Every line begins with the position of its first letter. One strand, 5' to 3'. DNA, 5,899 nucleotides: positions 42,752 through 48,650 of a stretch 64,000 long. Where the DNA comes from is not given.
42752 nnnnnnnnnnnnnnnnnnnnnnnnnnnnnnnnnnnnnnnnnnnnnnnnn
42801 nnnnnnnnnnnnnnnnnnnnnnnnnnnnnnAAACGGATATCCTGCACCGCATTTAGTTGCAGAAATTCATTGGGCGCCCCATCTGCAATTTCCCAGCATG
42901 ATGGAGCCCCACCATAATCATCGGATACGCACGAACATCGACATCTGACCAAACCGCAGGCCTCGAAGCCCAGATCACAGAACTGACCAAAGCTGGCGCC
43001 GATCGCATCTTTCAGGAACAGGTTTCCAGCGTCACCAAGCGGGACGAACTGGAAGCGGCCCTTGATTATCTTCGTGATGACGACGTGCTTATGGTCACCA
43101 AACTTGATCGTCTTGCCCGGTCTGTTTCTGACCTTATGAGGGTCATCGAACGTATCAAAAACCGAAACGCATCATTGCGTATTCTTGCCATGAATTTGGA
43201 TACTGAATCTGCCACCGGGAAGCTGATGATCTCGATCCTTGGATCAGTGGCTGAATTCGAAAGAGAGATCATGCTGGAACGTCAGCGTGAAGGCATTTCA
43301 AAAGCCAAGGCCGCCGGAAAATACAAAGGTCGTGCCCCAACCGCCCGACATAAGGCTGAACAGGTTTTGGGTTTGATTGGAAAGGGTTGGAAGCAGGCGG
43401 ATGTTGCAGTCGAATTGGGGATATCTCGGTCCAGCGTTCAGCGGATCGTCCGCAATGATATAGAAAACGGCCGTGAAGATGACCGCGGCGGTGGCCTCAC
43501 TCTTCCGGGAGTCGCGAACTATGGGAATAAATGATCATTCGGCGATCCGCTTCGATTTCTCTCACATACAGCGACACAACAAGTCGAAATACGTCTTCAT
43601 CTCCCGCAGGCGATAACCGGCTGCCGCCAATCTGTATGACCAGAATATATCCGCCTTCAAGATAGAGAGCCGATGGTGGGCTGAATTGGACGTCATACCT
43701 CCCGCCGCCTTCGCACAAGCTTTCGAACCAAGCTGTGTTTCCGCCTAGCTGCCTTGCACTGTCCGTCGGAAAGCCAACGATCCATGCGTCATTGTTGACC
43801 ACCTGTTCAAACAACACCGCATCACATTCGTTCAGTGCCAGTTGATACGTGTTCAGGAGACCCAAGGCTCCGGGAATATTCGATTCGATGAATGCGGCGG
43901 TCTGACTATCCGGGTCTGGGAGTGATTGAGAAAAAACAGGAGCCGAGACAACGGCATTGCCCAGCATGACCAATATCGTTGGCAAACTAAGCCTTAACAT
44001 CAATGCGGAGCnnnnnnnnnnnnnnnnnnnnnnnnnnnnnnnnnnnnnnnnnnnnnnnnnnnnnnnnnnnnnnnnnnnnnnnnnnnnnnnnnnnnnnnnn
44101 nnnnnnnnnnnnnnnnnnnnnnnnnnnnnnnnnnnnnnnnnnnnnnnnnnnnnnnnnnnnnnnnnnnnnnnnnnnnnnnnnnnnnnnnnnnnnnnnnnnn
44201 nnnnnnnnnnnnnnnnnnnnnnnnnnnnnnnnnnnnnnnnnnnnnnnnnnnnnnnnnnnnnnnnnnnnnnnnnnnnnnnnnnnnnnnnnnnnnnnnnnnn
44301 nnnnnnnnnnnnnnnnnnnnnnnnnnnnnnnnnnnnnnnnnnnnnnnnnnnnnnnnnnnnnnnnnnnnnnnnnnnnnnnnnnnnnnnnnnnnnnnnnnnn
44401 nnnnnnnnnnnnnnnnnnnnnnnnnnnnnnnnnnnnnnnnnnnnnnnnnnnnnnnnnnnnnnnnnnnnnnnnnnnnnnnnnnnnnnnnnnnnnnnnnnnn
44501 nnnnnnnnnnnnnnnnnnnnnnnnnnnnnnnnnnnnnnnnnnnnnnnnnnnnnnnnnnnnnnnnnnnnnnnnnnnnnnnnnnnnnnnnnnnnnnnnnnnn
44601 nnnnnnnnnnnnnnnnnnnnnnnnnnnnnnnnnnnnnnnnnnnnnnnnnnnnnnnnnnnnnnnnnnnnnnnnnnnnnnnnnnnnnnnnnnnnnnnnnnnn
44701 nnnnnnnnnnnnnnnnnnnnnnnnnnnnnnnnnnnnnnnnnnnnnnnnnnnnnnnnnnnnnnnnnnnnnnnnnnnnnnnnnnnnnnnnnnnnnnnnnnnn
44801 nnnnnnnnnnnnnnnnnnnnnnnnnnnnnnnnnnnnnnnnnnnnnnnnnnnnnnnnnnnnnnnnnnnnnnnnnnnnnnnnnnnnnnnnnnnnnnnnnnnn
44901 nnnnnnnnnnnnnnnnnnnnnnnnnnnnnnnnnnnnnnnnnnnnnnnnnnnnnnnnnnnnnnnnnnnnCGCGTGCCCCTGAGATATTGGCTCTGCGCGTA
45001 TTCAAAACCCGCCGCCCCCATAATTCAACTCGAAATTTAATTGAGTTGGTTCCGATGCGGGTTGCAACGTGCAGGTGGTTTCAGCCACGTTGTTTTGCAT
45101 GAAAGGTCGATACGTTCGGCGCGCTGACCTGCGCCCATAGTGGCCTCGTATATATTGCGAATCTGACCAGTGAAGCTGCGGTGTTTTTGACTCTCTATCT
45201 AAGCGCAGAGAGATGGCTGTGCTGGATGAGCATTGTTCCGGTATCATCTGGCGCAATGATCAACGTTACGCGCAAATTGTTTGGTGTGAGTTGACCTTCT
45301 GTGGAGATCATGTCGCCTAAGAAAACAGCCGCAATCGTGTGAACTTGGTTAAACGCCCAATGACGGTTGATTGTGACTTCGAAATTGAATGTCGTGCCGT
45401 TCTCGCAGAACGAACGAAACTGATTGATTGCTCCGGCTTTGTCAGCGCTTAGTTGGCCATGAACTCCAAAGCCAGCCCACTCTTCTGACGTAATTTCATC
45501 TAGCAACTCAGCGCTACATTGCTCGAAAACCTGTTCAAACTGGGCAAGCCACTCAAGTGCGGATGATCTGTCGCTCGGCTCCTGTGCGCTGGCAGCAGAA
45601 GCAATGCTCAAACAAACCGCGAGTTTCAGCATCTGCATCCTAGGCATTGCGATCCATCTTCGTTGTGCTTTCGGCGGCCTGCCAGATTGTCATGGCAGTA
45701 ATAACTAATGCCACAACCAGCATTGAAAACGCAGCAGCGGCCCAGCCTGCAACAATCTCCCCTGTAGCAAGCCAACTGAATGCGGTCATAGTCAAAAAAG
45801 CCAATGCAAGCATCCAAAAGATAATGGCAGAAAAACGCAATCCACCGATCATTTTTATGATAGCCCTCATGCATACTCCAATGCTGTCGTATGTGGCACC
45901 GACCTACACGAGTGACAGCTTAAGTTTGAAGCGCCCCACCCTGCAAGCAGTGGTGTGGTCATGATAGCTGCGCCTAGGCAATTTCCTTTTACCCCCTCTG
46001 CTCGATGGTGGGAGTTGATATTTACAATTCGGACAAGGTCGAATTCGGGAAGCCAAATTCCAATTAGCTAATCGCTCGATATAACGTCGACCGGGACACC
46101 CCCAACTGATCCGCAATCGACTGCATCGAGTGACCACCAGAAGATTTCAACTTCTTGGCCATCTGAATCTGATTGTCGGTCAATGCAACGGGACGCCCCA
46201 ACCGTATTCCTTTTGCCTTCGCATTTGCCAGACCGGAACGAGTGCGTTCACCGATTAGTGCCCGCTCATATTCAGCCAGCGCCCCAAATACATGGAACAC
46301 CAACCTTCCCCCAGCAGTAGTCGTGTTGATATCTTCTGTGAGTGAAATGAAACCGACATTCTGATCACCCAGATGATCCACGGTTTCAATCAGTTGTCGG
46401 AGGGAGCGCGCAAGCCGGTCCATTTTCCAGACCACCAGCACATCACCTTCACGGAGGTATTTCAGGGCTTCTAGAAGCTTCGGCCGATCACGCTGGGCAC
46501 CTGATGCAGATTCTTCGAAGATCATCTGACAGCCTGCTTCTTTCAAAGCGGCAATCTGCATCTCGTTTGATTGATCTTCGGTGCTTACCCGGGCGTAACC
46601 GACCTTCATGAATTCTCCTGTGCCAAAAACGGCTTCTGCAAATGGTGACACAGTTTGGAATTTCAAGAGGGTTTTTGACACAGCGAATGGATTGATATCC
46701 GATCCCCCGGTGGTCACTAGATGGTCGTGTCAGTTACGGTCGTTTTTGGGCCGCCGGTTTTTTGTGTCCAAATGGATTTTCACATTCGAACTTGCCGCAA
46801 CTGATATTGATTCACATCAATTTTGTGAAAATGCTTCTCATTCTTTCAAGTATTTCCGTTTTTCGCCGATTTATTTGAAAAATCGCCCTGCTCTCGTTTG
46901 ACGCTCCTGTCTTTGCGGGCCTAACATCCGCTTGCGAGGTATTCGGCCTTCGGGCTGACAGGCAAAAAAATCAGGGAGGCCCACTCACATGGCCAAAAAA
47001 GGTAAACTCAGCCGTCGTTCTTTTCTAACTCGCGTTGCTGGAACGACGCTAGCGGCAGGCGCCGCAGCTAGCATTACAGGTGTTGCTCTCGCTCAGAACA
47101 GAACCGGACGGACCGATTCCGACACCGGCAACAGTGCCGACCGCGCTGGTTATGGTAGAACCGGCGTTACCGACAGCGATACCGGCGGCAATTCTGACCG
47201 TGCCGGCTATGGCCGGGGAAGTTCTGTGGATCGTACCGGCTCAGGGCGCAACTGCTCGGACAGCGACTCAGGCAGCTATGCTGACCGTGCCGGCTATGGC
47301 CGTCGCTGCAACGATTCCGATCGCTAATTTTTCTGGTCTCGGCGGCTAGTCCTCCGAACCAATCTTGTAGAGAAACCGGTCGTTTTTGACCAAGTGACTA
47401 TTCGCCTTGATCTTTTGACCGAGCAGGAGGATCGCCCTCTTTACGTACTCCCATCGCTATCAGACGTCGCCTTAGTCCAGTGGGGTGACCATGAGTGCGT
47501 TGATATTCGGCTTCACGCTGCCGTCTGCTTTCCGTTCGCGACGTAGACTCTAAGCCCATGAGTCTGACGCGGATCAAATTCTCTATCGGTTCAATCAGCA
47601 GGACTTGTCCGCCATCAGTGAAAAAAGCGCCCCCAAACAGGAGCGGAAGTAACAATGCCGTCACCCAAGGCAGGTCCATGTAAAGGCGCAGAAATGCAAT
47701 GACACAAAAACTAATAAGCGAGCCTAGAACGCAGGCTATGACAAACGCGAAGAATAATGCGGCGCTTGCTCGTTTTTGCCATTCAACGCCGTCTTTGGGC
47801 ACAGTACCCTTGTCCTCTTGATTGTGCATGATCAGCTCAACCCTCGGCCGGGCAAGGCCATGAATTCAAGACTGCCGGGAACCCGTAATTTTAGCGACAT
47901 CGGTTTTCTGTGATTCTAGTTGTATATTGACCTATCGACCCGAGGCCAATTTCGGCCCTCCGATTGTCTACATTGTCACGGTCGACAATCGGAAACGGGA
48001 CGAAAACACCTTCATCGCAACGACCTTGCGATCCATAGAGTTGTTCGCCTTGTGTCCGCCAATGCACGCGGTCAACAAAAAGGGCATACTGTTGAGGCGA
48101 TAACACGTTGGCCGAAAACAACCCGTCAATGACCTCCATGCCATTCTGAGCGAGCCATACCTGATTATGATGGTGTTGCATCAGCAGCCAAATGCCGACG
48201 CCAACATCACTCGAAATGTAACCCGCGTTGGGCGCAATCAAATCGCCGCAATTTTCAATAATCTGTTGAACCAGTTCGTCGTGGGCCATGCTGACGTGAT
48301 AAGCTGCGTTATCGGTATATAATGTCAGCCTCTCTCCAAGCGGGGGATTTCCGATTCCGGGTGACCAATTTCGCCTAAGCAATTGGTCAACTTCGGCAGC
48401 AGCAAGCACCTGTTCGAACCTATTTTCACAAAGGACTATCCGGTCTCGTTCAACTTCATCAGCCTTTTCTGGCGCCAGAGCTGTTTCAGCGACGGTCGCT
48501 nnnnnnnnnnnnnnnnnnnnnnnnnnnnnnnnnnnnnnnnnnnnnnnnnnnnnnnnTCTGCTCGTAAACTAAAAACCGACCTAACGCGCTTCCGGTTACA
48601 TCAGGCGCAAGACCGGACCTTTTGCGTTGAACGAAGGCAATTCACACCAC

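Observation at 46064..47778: Serine recombinase flanked by a cluster of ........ / hix-half-site-like motifs around a Tat-peptide gene: possible invertible or resolvable segment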

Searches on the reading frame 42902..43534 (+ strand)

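Call 38: search_protein_families(library=ncbifam, proteins=[window:42902-43534:+], max_evalue=0.01)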
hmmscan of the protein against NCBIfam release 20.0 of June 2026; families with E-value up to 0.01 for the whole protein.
window:42902-43534:+ (210 aa): 12 families
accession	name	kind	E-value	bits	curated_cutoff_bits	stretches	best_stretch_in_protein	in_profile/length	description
NF041201.1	recomb_XisF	equivalog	1.1e-25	90.5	375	1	6-146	1-147/465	fdxN element excision recombinase XisF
NF047343.1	SCCmet_CcrB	equivalog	2.8e-16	59.3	900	1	45-151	59-167/542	cassette chromosome recombinase CcrB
NF009949.0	PRK13413.1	equivalog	3.1e-13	49.9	272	1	5-186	1-196/203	master DNA invertase Mpi family serine-type recombinase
NF047347.1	SCCmet_CcrC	equivalog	2.5e-09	36.2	900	1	45-136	57-151/558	cassette chromosome recombinase CcrC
NF033518.0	transpos_IS607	equivalog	4.4e-06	26.4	110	1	6-95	56-152/187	IS607 family transposase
NF049883.1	resolv_YneB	equivalog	6.1e-05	22.6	175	1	8-142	4-148/211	YneB family resolvase-like protein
NF047344.1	SCCmet_CcrA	equivalog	0.00013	21.2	700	1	6-140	4-147/442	cassette chromosome recombinase CcrA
NF047515.1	SpiroCoCo_C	equivalog_domain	0.0014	17.8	125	0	138-182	270-312/313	SpiroCoCo family coiled-coil protein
NF003054.0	PRK03975.1-1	equivalog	0.0051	16.8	239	1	151-192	40-84/171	putative transcriptional regulator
TIGR00721.1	tfx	subfamily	0.0064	16.4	60.25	0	152-189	11-48/137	Tfx family DNA-binding protein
TIGR03541.1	reg_near_HchA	equivalog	0.0092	15.5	215.6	0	147-185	171-209/232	PA1136 family autoinducer-binding transcriptional regulator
TIGR02937.1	sigma70-ECF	superfamily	0.0099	15.5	42.9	0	86-184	130-155/165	sigma-70 family RNA polymerase sigma factor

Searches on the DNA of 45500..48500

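Call 84: search_rna_families(source=window, start=45500, end=48500, threshold=evalue, max_evalue=1)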
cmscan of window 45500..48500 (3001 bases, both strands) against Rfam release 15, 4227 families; matches with E-value up to 1: 0.
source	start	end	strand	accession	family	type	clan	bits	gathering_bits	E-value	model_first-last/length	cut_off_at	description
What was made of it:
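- Tried and rejected: Rfam found no RNA family in 45.5-48.5 kb (call 84).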

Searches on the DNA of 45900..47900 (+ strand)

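Call 13: search_dna_similar(query=window:45900-47900:+, collection=plasmids, mode=distant, max_rows=25)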
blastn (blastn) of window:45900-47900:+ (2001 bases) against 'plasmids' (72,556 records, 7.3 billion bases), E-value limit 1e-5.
Records with a match: 337; places in all: 344; records where one place covers at least 80% of the query: 0.
Best place of each record, by identity: 80-90% 4; 60-80% 333.
By first word of the organism name: Klebsiella 145; Enterobacter 28; Aeromonas 27; Citrobacter 19; Acetobacter 16; Escherichia 15; Sphingobium 12; Xanthomonas 8; Salmonella 7; Raoultella 6; and 33 more.
By predicted mobility (MOB-suite, as given by PLSDB): conjugative 224; mobilizable 61; non-mobilizable 52.
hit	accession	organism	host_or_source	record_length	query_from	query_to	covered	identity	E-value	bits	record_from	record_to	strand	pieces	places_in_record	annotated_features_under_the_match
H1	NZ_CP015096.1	Salipiger abyssi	single cell,marine seawater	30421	331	713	19%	65.2%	2e-13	86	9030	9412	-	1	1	recombinase family protein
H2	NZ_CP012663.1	Frigidibacter mobilis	oil-production water,oil-production ...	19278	331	661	17%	65.0%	4e-9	72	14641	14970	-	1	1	none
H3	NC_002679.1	Mesorhizobium japonicum MAFF 303099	-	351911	330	661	17%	64.2%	2e-6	64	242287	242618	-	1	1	recombinase family protein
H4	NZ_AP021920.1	Aeromonas sp. WP2-W18-CRE-05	-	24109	343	638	15%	65.9%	1e-8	70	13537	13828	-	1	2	recombinase family protein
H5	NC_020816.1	Xanthomonas citri subsp. citri Aw12879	-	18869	331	608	14%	67.3%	4e-15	92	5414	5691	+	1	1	recombinase family protein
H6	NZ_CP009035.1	Xanthomonas citri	citrus spp.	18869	331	608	14%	67.3%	4e-15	92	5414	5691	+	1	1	recombinase family protein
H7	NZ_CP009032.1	Xanthomonas citri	Citrus x limon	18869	331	608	14%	67.3%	4e-15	92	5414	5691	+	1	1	recombinase family protein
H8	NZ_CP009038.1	Xanthomonas citri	citrus spp.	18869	331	608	14%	67.3%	4e-15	92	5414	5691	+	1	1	recombinase family protein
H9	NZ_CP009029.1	Xanthomonas citri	Citrus x aurantiifolia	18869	331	608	14%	67.3%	4e-15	92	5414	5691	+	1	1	recombinase family protein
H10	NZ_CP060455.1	Xanthomonas citri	Cell culture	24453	331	608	14%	67.3%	4e-15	92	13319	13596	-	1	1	recombinase family protein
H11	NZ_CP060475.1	Xanthomonas citri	Cell culture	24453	331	608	14%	67.3%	4e-15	92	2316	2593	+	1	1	recombinase family protein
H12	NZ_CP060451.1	Xanthomonas citri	Cell culture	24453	331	608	14%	67.3%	4e-15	92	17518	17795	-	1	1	recombinase family protein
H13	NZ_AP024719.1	Methylomarinovum tepidoasis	-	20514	373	608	12%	69.5%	2e-18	102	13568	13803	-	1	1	recombinase family protein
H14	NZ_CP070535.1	Morganella morganii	Homo sapiens,urine (permanent catheter)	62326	342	560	11%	68.0%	8e-12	81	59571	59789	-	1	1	none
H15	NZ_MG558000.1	Citrobacter freundii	-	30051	342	560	11%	68.0%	8e-12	81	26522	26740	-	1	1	none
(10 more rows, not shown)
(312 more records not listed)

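Call 65: get_annotated_region(hit=H1, flank=2500)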
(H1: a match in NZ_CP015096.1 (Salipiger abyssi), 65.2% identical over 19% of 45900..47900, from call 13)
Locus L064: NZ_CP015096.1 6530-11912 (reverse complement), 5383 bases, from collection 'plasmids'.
description: Salipiger abyssi strain JLT2014 plasmid pPABY8, complete sequence
organism: Salipiger abyssi (NCBI taxid 1250539)
taxonomy: Bacteria; Pseudomonadota; Alphaproteobacteria; Rhodobacterales; Roseobacteraceae; Salipiger; Salipiger abyssi
host: -; source: single cell,marine seawater; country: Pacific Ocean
typing (MOB-suite, as given by PLSDB): mobilizable; replicon rep_cluster_2002; relaxase MOBQ
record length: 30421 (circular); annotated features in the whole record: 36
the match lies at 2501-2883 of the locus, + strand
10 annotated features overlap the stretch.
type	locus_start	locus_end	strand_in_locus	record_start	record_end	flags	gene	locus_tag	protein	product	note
CDS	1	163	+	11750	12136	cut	-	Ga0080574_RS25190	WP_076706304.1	type II toxin-antitoxin system death-on-curing family toxin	-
CDS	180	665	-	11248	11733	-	-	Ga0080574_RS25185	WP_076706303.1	hypothetical protein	-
CDS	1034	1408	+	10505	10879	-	-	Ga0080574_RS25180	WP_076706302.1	hypothetical protein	-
CDS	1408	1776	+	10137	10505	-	-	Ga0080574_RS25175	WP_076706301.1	hypothetical protein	-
CDS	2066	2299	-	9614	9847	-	-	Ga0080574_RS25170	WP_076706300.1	WGR domain-containing protein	-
CDS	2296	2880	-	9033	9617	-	-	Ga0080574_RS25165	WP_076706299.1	recombinase family protein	GO:0006310 - DNA recombination [Evidence IEA]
CDS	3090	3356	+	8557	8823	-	-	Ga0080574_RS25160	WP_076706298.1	type II toxin-antitoxin system ParD family antitoxin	GO:0051983 - regulation of chromosome segregation [Evidence IEA]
CDS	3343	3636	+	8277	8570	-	-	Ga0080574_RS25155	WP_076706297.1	type II toxin-antitoxin system RelE/ParE family toxin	GO:0030541 - plasmid partitioning [Evidence IEA]; GO:0051290 - protein heterotetramerization [Evidence IEA]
CDS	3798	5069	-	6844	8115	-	-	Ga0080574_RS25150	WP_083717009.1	O-antigen ligase family protein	-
CDS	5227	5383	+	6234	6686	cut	-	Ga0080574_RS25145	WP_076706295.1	hypothetical protein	-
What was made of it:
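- Closest known: Toxin-antitoxin pairs abutting res site I in Tn3-family transposons. Same: Plasmid relatives of this recombinase show exactly that with ParDE (call 65).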

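Call 66: get_annotated_region(hit=H13, flank=2500)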
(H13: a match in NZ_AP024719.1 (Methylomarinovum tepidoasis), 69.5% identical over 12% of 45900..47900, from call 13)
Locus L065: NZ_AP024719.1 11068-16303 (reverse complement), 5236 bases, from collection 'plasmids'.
description: Methylomarinovum tepidoasis strain IN45 plasmid IN45P, complete sequence
organism: Methylomarinovum tepidoasis (NCBI taxid 2840183)
taxonomy: Bacteria; Pseudomonadota; Gammaproteobacteria; Methylococcales; Methylothermaceae; Methylomarinovum; Methylomarinovum tepidoasis
host: -; source: -; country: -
typing (MOB-suite, as given by PLSDB): non-mobilizable
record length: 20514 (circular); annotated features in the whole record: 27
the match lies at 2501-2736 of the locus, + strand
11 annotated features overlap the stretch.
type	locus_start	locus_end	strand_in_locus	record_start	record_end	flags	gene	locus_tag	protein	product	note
CDS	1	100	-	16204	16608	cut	-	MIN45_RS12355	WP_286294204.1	hypothetical protein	-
CDS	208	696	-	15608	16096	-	-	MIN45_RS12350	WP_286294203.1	hypothetical protein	-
CDS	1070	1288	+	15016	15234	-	-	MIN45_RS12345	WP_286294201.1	DUF6290 family protein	-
CDS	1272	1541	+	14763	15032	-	-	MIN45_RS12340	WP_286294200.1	type II toxin-antitoxin system RelE/ParE family toxin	GO:0030541 - plasmid partitioning [Evidence IEA]; GO:0051290 - protein heterotetramerization [Evidence IEA]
CDS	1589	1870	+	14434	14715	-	-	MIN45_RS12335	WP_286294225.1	BrnT family toxin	-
CDS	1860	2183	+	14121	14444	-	-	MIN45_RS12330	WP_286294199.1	helix-turn-helix domain-containing protein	-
CDS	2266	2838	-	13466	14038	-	-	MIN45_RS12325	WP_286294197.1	recombinase family protein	GO:0006310 - DNA recombination [Evidence IEA]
CDS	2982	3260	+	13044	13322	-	-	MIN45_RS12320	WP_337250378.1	type II toxin-antitoxin system HicB family antitoxin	-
CDS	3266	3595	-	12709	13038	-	-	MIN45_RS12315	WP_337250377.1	type II toxin-antitoxin system PemK/MazF family toxin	-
CDS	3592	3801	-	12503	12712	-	-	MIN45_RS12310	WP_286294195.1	antitoxin MazE family protein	-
CDS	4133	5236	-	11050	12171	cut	-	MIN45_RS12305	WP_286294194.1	PKD domain-containing protein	-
